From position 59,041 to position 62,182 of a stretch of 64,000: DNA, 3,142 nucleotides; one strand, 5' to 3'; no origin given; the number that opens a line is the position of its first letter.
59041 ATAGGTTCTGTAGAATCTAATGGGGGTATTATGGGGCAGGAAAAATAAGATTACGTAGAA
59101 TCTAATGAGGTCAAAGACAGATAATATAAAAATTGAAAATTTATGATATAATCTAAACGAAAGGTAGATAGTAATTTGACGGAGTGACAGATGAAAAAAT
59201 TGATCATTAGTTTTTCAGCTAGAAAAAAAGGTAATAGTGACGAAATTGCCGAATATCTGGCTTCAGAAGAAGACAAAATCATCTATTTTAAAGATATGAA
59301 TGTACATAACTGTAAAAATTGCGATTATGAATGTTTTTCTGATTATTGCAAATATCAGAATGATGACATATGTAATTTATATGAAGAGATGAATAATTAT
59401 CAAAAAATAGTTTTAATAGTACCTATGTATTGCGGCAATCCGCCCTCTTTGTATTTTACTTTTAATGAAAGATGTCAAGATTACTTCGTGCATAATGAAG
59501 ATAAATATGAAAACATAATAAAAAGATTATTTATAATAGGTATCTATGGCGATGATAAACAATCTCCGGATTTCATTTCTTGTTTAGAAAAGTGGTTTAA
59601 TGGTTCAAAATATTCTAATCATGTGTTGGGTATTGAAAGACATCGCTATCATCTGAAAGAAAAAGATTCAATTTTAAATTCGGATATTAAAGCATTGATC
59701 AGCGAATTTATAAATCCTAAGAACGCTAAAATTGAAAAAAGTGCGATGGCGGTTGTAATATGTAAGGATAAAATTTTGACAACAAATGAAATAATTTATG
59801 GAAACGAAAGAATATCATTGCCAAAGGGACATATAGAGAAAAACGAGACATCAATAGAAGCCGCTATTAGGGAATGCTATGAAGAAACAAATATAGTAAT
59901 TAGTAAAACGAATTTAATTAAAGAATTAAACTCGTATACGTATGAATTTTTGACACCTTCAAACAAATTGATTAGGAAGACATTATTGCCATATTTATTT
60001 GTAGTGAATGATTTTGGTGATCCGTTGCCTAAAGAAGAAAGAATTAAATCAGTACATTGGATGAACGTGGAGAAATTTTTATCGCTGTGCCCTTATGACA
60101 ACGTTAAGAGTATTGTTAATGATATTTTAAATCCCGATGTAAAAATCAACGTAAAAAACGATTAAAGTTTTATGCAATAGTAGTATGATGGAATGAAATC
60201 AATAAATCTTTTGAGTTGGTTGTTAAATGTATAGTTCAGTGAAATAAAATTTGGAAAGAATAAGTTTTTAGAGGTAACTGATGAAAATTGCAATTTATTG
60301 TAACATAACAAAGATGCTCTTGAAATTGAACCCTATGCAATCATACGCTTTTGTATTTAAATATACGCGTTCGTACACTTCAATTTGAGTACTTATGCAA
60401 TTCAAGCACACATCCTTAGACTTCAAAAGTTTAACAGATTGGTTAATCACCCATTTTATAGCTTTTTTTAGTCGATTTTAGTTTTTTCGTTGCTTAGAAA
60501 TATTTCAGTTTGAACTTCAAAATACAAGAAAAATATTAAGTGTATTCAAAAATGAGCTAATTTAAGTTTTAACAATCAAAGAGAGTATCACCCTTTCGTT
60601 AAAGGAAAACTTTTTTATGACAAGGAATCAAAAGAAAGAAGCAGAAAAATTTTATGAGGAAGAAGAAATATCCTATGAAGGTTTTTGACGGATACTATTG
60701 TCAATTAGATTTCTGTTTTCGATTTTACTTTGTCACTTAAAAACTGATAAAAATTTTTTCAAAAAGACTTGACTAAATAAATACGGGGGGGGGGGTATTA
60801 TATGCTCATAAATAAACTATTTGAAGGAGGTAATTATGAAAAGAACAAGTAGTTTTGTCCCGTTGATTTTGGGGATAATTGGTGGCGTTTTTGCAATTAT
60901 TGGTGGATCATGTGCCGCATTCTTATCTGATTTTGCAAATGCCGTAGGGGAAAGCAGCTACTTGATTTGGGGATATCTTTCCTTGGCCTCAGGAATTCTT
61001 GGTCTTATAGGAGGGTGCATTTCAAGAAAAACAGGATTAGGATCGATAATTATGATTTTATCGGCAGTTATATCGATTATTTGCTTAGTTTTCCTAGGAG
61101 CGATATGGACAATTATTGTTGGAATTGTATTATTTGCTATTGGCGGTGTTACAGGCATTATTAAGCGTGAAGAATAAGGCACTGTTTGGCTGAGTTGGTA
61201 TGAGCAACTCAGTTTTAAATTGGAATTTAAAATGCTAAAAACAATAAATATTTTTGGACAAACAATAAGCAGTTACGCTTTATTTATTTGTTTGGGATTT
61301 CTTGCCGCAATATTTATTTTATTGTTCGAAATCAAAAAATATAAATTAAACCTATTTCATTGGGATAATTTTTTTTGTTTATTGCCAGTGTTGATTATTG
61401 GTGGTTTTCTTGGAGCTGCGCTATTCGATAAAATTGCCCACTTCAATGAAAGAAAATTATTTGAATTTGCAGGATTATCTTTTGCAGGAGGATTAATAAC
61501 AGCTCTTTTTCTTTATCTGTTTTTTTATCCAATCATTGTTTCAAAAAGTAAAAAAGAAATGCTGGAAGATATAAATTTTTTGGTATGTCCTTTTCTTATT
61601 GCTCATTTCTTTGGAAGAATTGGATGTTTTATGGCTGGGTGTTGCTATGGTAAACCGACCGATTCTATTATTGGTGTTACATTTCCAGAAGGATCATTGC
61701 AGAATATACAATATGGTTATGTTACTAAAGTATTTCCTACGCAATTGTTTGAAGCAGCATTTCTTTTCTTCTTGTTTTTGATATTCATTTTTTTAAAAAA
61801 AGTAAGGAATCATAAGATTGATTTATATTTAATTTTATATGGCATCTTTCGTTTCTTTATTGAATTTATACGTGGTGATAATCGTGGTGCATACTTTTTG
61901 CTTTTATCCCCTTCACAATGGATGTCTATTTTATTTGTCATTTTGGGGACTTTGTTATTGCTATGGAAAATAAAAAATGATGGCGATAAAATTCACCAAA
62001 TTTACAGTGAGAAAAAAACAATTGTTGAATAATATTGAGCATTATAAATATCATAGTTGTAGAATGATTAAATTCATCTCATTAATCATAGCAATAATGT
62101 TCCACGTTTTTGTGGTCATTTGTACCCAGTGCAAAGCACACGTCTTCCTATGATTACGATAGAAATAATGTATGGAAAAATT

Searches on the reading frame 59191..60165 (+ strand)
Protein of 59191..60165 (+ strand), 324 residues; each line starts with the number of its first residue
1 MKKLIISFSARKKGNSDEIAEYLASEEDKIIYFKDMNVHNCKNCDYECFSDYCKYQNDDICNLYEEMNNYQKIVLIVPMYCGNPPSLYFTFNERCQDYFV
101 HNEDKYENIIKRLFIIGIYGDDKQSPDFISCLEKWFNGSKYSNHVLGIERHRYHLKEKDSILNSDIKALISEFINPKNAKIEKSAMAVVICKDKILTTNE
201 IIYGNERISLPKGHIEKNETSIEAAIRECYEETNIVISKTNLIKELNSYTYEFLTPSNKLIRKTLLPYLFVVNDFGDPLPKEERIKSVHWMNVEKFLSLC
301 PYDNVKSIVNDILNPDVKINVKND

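Call 62: search_protein_families(library=pfam, proteins=[window:59191-60165:+], max_evalue=0.01)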
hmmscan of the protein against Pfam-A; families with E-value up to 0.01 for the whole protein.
window:59191-60165:+ (324 aa): 3 families
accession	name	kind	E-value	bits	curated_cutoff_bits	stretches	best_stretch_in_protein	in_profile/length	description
PF00293.34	NUDIX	-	2.3e-14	54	21.1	1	185-296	5-118/134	NUDIX domain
PF03358.20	FMN_red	-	4e-06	26.9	24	1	1-97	1-98/152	NADPH-dependent FMN reductase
PF02525.22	Flavodoxin_2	-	0.0019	18.4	27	1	1-88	1-96/198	Flavodoxin-like fold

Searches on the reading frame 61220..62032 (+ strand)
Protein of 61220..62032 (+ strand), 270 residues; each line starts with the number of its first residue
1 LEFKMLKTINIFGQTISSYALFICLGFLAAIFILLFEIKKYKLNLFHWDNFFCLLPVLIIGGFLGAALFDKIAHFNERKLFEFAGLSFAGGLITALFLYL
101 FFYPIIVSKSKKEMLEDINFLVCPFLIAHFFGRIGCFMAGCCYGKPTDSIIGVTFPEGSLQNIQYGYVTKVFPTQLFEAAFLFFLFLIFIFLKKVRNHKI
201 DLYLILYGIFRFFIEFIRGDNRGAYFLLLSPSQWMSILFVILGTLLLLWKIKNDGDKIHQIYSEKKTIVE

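Call 62: search_protein_families(library=pfam, proteins=[window:61220-62032:+], max_evalue=0.01)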
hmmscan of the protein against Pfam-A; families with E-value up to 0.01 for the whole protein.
window:61220-62032:+ (270 aa): 1 family
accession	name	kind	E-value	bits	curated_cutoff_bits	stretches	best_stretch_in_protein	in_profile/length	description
PF01790.23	LGT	-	1.6e-40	139.4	24.9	1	9-249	4-240/240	Prolipoprotein diacylglyceryl transferase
